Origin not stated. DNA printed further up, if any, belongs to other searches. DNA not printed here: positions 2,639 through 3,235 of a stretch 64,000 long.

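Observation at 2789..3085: Stand-alone Fis-type HTH mini-protein copying the DNA-binding tail of the adjacent NtrC-family activator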

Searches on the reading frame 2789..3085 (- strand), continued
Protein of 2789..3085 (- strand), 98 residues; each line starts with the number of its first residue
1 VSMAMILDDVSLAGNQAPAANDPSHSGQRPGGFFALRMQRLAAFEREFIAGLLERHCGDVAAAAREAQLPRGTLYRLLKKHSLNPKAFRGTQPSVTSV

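Call 55: search_solved_structures(query=A8, max_evalue=0.01, show_alignments=2)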
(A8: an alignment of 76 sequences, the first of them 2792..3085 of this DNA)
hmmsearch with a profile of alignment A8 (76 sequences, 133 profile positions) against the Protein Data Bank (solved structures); distinct sequences matched with E-value up to 0.01: 44.
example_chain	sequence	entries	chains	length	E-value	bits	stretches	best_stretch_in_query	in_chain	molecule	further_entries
5m7n_A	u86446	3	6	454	1.7e-14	57.4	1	8-120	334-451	Nitrogen assimilation regulatory protein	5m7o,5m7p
1ojl_A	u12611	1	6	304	3.2e-12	50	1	6-114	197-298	TRANSCRIPTIONAL REGULATORY PROTEIN ZRAR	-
4l4u_A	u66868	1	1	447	3.4e-10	43.5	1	4-123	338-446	Transcriptional regulator (NtrC family)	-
8p53_C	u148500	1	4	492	5.5e-09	39.6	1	10-66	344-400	Transcriptional regulator FleQ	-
5exx_A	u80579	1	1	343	5e-08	36.5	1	10-66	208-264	Transcriptional regulator FleQ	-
4bs1_A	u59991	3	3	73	6e-08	36.2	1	4-55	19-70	TRANSCRIPTIONAL REGULATOR (NTRC FAMILY) | TRANSCRIPTIONAL REGULATOR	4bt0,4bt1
5ep2_A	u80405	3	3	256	2.8e-07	34.1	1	5-63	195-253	Putative repressor protein luxO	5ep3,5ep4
4ly6_A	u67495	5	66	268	3.7e-07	33.7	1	4-55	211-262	Transcriptional regulator (NtrC family)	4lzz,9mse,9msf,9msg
1ny6_A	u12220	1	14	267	3.7e-07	33.7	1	4-55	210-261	transcriptional regulator (NtrC family)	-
3m0e_A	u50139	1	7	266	3.8e-07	33.6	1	4-55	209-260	Transcriptional regulator (NtrC family)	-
5ep0_A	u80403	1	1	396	5e-07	33.2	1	6-63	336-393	Putative repressor protein luxO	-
5ep1_A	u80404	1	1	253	5.5e-07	33.1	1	5-60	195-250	Putative repressor protein luxO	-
1ny5_A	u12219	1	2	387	6.2e-07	32.9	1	4-55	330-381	transcriptional regulator (NtrC family)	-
4qhs_A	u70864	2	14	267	6.4e-07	32.9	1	6-54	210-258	Flagellar regulatory protein C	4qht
6luf_A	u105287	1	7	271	6.5e-07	32.9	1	6-54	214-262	Flagellar regulatory protein C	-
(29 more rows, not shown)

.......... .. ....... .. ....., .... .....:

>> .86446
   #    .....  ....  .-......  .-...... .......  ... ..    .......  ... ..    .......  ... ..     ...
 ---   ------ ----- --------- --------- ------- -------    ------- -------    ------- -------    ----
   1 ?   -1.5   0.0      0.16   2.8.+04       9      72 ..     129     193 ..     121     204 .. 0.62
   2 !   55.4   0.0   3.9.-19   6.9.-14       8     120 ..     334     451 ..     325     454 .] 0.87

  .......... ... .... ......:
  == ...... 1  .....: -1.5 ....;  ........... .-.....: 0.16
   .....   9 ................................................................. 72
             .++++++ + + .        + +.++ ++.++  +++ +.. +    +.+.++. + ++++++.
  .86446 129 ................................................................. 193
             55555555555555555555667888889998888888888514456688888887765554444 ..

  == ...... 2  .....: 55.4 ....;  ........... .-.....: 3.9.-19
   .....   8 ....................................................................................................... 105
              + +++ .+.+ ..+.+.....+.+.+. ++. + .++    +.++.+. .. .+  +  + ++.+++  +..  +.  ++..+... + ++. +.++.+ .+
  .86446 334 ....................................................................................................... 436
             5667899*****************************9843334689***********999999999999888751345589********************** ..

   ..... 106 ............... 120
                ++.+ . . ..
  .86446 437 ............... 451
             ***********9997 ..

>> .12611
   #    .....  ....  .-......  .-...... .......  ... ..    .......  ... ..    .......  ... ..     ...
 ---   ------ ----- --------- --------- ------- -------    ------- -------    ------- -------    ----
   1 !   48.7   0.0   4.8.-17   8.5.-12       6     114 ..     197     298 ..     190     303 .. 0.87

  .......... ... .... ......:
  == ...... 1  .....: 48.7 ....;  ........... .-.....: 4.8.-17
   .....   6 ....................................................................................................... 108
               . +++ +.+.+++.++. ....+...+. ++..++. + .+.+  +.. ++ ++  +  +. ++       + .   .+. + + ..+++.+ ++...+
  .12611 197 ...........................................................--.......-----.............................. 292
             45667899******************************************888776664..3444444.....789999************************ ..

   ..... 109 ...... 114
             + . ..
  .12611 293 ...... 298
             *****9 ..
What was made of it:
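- On Bacterial enhancer-binding protein (NtrC family sigma-54 activator): The profile hits NtrX, ZraR and NtrC4 (call 55).
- A profile search hits NtrX, ZraR, NtrC4 and Fis (call 55).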

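Call 62: predict_structure(alignment_id=A8)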
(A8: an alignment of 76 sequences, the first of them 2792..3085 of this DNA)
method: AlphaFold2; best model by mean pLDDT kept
length: 98 residues; sequences in the alignment: 76
mean_pLDDT: 79.9   pTM: 0.60
mean pLDDT of the five models: 79.9, 79.8, 79.6, 79.4, 78.4
residues with pLDDT >= 90: 54; 70-90: 7; 50-70: 27; < 50: 10
segments of 3 or more residues with pLDDT < 50: 8-15
pLDDT, mean of each block of 10 residues (from residue 1): 55 50 52 89 97 97 98 97 94 68
secondary structure, 60 per line:
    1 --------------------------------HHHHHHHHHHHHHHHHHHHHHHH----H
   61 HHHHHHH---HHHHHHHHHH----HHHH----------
elements in order: H33-55 H60-67 H71-80 H85-88
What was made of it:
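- On Pfam HTH_8 / Fis-NtrC DNA-binding fold: AF2 helices at 33-55, 60-67 and 71-80 with pLDDT 89-98 (call 62).
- On Fis proper (nucleoid-associated protein): Residues 1-32 are predicted disordered (pLDDT 50-55) with no secondary structure (call 62).
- Closest known: Fis. Different: The mini has no N-terminal beta-hairpin arm or helix A, since residues 1-32 are disordered (call 62).
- The AF2 model has pLDDT 89-98 over residues 31-90 (call 62). It lacks the Fis N-terminal arm and helix A, because residues 1-32 are disordered (call 62).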

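Call 67: fold_search(model_id=the predicted structure, library=pdb)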
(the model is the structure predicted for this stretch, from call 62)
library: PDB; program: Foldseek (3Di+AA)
matches with E <= 10: 177; with E <= 0.001: 0
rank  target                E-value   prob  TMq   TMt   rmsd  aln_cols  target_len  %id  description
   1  3iv5_B                3.2e-01  1.00  0.49  0.49   4.8        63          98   24  Crystal structure of Fis bound to 27 bp optimal binding sequence F1 (released 2010-04-28)
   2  6p0u_B                3.6e-01  0.99  0.48  0.55   3.6        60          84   28  Crystal structure of ternary DNA complex " FX(1-2)-2Xis" containing E. coli Fis and phage lambda Xis (released 2019-06-19)
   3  6m10_D                3.9e-01  1.00  0.51  0.61   4.3        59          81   24  Crystal structure of PA4853 (Fis) from Pseudomonas aeruginosa (released 2020-05-13)
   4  3e7l_D                4.3e-01  1.00  0.47  0.72   0.7        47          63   26  Crystal structure of sigma54 activator NtrC4's DNA binding domain (released 2008-11-25)
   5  6p0s_B                4.9e-01  1.00  0.48  0.57   0.9        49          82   31  Crystal structure of ternary DNA complex "FX2" containing E. coli Fis and phage lambda Xis (released 2019-06-19)
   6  1f36_A                5.2e-01  0.99  0.51  0.56   3.6        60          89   25  THE CRYSTAL STRUCTURE OF FIS MUTANT K36E REVEALS THAT THE TRANSACTIVATION REGION OF THE FIS PROTEIN CONTAINS EXTENDED  (released 1997-12-24)
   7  4fth_A                5.5e-01  0.99  0.47  0.67  11.4        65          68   22  Crystal Structure of NtrC4 DNA-binding domain bound to double-stranded DNA (released 2012-08-29)
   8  6p0s_A                5.8e-01  0.99  0.51  0.60   2.2        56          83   27  Crystal structure of ternary DNA complex "FX2" containing E. coli Fis and phage lambda Xis (released 2019-06-19)
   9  1fip_A                6.2e-01  1.00  0.49  0.65   0.8        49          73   31  THE STRUCTURE OF FIS MUTANT PRO61ALA ILLUSTRATES THAT THE KINK WITHIN THE LONG ALPHA-HELIX IS NOT DUE TO THE PRESENCE  (released 1995-02-14)
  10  1etw_A                6.2e-01  1.00  0.48  0.61   0.8        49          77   28  THE CRYSTAL STRUCTURE OF E. COLI FIS MUTANT G72D (released 2000-10-11)
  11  4fth_B                6.9e-01  1.00  0.49  0.77   0.8        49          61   26  Crystal Structure of NtrC4 DNA-binding domain bound to double-stranded DNA (released 2012-08-29)
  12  1ety_B                6.9e-01  1.00  0.48  0.60   0.8        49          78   31  THE CRYSTAL STRUCTURE OF E. COLI WILD-TYPE FIS (released 2000-10-11)
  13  1etv_B                6.9e-01  1.00  0.48  0.59   0.9        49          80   28  THE CRYSTAL STRUCTURE OF E. COLI FIS MUTANT G72A (released 2000-10-11)
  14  1etk_A                7.3e-01  1.00  0.48  0.63   0.8        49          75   31  THE CRYSTAL STRUCTURE OF E. COLI FIS MUTANT Q68A (released 2000-10-11)
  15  1etx_B                8.3e-01  1.00  0.48  0.59   0.9        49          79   31  THE CRYSTAL STRUCTURE OF E. COLI FIS MUTANT Q74A (released 2000-10-11)
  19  3e7l_C                9.3e-01  0.99  0.47  0.75   0.8        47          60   26  Crystal structure of sigma54 activator NtrC4's DNA binding domain (released 2008-11-25)
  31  3e7l_A                1.5e+00  0.99  0.47  0.76   0.7        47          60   26  Crystal structure of sigma54 activator NtrC4's DNA binding domain (released 2008-11-25)
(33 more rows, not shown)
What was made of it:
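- On Pfam HTH_8 / Fis-NtrC DNA-binding fold: Superposes on NtrC4 DBD and Fis at rmsd 0.7-0.9 A over 47-49 residues with probability ~1.0, though the Foldseek E-values of 0.3-1 are weak because the domain is small (call 67).
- Closest known: Fis. Same: It is a ~98-aa stand-alone HTH_8 protein with the same long-helix + HTH fold (Foldseek rmsd 0.8 A over 49 residues, 24-31% identity; call 67).
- Closest known: Isolated DNA-binding domains of sigma-54 activators. Same: Best fold and profile matches (calls 55, 67).
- Foldseek matches the NtrC4 DBD (3e7l, 4fth) and Fis at rmsd 0.7-0.9 A over 47-49 residues (call 67). It has the same fold as Fis (call 67).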

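Call 69: find_encoding_contigs(protein=P0197, flank=4000, max_places=1)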
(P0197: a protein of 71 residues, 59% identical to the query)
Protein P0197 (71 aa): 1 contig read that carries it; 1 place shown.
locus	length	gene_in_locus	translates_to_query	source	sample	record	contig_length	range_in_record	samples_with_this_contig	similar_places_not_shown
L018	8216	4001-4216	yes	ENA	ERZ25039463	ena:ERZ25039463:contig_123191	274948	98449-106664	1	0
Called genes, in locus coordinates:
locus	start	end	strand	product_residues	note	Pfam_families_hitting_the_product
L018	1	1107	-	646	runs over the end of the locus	PF13646:HEAT_2, PF00034:Cytochrom_C (weak), PF13442:Cytochrome_CBB3 (faint)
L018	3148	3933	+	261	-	PF00158:Sigma54_activat, PF14532:Sigma54_activ_2, PF07728:AAA_5 (faint)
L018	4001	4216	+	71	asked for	-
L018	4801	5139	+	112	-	PF00543:P-II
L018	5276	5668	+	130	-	-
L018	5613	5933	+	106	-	-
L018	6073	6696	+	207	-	-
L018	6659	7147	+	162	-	-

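Call 70: find_encoding_contigs(protein=P0199, flank=4000, max_places=1)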
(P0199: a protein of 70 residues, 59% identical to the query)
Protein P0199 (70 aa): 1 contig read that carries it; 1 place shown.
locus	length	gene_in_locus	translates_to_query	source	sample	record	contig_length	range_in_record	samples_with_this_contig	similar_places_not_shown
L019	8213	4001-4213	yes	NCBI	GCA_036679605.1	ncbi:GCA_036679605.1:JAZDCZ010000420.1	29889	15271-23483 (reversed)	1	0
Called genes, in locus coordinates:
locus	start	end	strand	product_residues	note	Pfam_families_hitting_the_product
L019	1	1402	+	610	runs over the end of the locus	PF25323:6TM_PilS (weak), PF08448:PAS_4 (faint), PF02518:HATPase_c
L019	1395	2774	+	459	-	PF00072:Response_reg, PF00158:Sigma54_activat, PF14532:Sigma54_activ_2, PF07728:AAA_5, PF25601:AAA_lid_14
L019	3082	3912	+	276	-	PF14522:Cytochrome_C7 (faint), PF22113:Mtrc-MtrF_II-IV_dom (faint), PF09699:Paired_CXXCH_1 (faint)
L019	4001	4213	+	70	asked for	PF02954:HTH_8 (weak)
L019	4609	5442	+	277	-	PF14522:Cytochrome_C7 (faint), PF22113:Mtrc-MtrF_II-IV_dom (faint), PF09699:Paired_CXXCH_1 (faint)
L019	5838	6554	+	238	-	PF14686:fn3_3 (weak), PF13620:CarboxypepD_reg, PF13715:CarbopepD_reg_2 (weak)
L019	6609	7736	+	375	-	PF10282:Lactonase (faint), PF25021:TEN_NHL (faint), PF01436:NHL (faint), PF06739:SBBP (faint), PF08450:SGL (faint), PF17170:DUF5128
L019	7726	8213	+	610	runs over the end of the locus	PF08450:SGL (faint), PF01731:Arylesterase (faint), PF17170:DUF5128 (faint), PF01436:NHL (weak)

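Call 71: find_encoding_contigs(protein=P0026, flank=4000, max_places=1)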
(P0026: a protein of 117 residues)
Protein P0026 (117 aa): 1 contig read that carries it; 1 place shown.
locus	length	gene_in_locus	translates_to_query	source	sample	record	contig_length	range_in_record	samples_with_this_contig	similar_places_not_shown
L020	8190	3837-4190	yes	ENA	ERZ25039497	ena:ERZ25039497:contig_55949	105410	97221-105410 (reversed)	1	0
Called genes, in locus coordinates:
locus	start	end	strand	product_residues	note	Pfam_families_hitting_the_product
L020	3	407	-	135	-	?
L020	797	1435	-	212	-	PF01891:CbiM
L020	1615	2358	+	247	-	PF01913:FTR, PF02741:FTR_C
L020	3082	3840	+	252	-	PF00158:Sigma54_activat, PF14532:Sigma54_activ_2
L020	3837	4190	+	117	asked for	-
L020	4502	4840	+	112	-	PF00543:P-II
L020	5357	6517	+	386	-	-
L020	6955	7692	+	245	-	PF13432:TPR_16 (weak), PF14559:TPR_19 (weak), PF25062:ARM_TT21_N (weak), PF13424:TPR_12 (weak), PF13414:TPR_11, PF13432:TPR_16, PF14559:TPR_19, PF13431:TPR_17 (weak), +9 more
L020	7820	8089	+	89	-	-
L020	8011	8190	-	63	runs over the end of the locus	-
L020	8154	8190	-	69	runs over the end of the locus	-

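Call 75: find_encoding_contigs(protein=P0169, flank=5000, max_places=1)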
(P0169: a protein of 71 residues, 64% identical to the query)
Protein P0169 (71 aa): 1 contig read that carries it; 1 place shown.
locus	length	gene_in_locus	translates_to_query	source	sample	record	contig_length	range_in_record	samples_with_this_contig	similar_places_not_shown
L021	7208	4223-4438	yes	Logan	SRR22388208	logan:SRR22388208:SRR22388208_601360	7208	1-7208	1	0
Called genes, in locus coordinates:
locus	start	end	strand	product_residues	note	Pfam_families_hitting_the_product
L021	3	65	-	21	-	?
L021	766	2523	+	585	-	PF08448:PAS_4, PF13426:PAS_9, PF02518:HATPase_c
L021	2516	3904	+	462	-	PF00072:Response_reg, PF00158:Sigma54_activat, PF14532:Sigma54_activ_2, PF07728:AAA_5, PF25601:AAA_lid_14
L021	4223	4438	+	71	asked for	PF02954:HTH_8 (weak)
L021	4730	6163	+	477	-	-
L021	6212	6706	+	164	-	PF13620:CarboxypepD_reg (faint)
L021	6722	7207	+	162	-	?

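Call 76: find_encoding_contigs(protein=P0054, flank=5000, max_places=1)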
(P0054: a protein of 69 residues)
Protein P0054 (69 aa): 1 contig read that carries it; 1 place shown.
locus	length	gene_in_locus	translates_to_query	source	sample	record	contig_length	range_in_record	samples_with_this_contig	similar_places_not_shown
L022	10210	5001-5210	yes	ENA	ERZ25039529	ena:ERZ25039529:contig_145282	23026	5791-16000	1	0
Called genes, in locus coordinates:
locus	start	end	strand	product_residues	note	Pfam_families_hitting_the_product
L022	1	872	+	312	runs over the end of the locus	PF00571:CBS (weak), PF01769:MgtE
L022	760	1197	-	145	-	-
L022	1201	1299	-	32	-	-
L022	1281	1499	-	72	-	-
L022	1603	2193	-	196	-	-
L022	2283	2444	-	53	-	-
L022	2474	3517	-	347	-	PF04542:Sigma70_r2, PF04545:Sigma70_r4 (weak), PF08281:Sigma70_r4_2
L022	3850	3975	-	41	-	-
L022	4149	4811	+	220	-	PF00158:Sigma54_activat, PF14532:Sigma54_activ_2, PF07728:AAA_5 (weak)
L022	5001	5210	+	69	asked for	PF02954:HTH_8 (weak)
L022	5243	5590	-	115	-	PF24722:DUF7674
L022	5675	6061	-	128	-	-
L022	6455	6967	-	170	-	-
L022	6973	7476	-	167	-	-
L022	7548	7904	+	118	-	PF00543:P-II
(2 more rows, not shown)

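Call 84: search_protein_families(library=ncbifam, proteins=[window:2792-3085:-, P0002, P0017, P0169, P0199], max_evalue=0.01)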
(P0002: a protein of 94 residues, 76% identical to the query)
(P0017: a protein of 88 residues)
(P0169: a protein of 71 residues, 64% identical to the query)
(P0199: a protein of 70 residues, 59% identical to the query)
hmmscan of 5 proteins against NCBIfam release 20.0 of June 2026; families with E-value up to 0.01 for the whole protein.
window:2792-3085:- (98 aa): 3 families
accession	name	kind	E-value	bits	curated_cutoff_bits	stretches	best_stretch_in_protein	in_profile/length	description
NF011695.0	PRK15115.1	equivalog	0.00049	19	763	1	42-89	397-444/445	two-component system response regulator GlrR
NF003451.0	PRK05022.1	equivalog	0.00075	18.3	476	1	39-83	466-510/512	nitric oxide reductase transcriptional regulator NorR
NF047793.1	ResRegPgtA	equivalog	0.0036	16.2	650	1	39-89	364-414/414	two-component system response regulator PgtA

P0002 (94 aa): 3 families
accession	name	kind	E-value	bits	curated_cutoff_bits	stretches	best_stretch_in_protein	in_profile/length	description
NF011695.0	PRK15115.1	equivalog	2.5e-05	23.2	763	1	30-85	393-444/445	two-component system response regulator GlrR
TIGR02915.1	PEP_resp_reg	equivalog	0.0048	15.8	502.6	1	24-79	390-444/445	PEP-CTERM-box response regulator transcription factor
NF051870.1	NAssimRespRegNtrX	equivalog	0.0071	15.3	600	1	30-78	404-451/452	nitrogen assimilation response regulator NtrX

P0017 (88 aa): 4 families
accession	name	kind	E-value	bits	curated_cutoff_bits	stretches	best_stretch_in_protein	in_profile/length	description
NF047793.1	ResRegPgtA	equivalog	0.00022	20.2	650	1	36-86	364-414/414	two-component system response regulator PgtA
NF051870.1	NAssimRespRegNtrX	equivalog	0.0021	17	600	1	34-79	406-451/452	nitrogen assimilation response regulator NtrX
NF011695.0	PRK15115.1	equivalog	0.004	16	763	1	36-86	394-444/445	two-component system response regulator GlrR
NF003451.0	PRK05022.1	equivalog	0.006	15.3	476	1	35-80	465-510/512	nitric oxide reductase transcriptional regulator NorR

P0169 (71 aa): 3 families
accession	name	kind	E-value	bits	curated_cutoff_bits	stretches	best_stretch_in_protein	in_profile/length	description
NF011695.0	PRK15115.1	equivalog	1.8e-08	33.6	763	1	24-70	398-444/445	two-component system response regulator GlrR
NF008485.2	PRK11388.1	equivalog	7.4e-06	24.5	551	1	21-69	594-642/643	dihydroxyacetone kinase operon transcriptional regulator DhaR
TIGR02915.1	PEP_resp_reg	equivalog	0.0027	16.6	502.6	1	25-64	405-444/445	PEP-CTERM-box response regulator transcription factor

P0199 (70 aa): 3 families
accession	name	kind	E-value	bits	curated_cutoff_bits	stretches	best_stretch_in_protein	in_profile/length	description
NF011695.0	PRK15115.1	equivalog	1.7e-08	33.7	763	1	18-69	393-444/445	two-component system response regulator GlrR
NF051870.1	NAssimRespRegNtrX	equivalog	1.6e-05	24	600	1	19-60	408-449/452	nitrogen assimilation response regulator NtrX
TIGR02915.1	PEP_resp_reg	equivalog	0.00049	19.1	502.6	1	13-63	395-444/445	PEP-CTERM-box response regulator transcription factor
